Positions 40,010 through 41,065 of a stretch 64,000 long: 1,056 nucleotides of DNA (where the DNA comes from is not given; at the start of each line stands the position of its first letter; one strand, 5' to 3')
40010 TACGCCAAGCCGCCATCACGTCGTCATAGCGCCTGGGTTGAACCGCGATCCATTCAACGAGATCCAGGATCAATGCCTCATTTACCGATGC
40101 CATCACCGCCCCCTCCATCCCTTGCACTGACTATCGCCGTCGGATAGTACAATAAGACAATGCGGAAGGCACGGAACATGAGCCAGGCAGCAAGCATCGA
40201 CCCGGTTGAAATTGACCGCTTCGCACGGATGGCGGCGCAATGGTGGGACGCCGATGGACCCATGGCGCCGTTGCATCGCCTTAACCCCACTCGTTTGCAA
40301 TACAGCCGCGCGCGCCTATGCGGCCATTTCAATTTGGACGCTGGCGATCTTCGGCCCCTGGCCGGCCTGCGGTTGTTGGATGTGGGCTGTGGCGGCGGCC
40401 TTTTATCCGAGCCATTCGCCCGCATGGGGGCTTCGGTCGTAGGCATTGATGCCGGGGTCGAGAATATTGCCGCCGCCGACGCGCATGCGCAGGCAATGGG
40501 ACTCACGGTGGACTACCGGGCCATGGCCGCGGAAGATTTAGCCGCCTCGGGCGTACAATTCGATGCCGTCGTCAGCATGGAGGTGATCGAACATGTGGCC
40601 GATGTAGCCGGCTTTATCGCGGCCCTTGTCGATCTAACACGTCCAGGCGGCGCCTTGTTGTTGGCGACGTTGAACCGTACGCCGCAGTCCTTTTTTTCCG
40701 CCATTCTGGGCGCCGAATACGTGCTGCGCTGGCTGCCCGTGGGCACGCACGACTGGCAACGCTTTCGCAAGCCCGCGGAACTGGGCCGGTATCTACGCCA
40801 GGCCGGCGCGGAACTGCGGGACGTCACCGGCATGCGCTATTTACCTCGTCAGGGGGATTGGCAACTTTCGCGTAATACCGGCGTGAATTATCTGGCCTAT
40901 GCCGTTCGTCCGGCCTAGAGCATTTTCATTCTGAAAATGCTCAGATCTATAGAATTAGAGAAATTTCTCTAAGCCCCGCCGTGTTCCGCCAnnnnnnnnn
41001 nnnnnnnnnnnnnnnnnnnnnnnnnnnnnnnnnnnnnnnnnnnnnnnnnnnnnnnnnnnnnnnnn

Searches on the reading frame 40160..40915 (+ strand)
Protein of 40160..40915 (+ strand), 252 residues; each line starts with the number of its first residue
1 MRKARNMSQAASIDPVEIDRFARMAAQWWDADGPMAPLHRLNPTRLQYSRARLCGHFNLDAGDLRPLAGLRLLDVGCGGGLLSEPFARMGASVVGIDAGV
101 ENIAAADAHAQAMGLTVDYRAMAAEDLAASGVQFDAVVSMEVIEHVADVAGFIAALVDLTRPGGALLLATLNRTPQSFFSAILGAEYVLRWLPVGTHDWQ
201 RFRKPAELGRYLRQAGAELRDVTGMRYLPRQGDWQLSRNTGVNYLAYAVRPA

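Call 79: search_protein_families(library=pfam, proteins=[window:40160-40915:+], max_evalue=0.00001)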
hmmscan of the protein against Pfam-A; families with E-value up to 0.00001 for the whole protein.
window:40160-40915:+ (252 aa): 7 families
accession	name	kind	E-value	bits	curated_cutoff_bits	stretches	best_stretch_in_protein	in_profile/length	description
PF08241.18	Methyltransf_11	-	8.2e-20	71.7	21.2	1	73-167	1-94/95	Methyltransferase domain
PF13489.12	Methyltransf_23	-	1.4e-19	70.9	27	1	66-220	20-162/164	Methyltransferase domain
PF13649.12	Methyltransf_25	-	5.9e-17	62.6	27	1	73-164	2-97/97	Methyltransferase domain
PF08242.18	Methyltransf_12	-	1.1e-13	52.2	30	1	73-166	1-98/98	Methyltransferase domain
PF13847.12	Methyltransf_31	-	3.4e-13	50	27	1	69-193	4-119/145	Methyltransferase domain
PF02353.26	CMAS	-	6.6e-12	45.7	27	1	67-174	61-170/273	Mycolic acid cyclopropane synthetase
PF08003.17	Methyltransf_9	-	4.6e-07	29.6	23.8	1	64-171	111-220/315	Protein of unknown function (DUF1698)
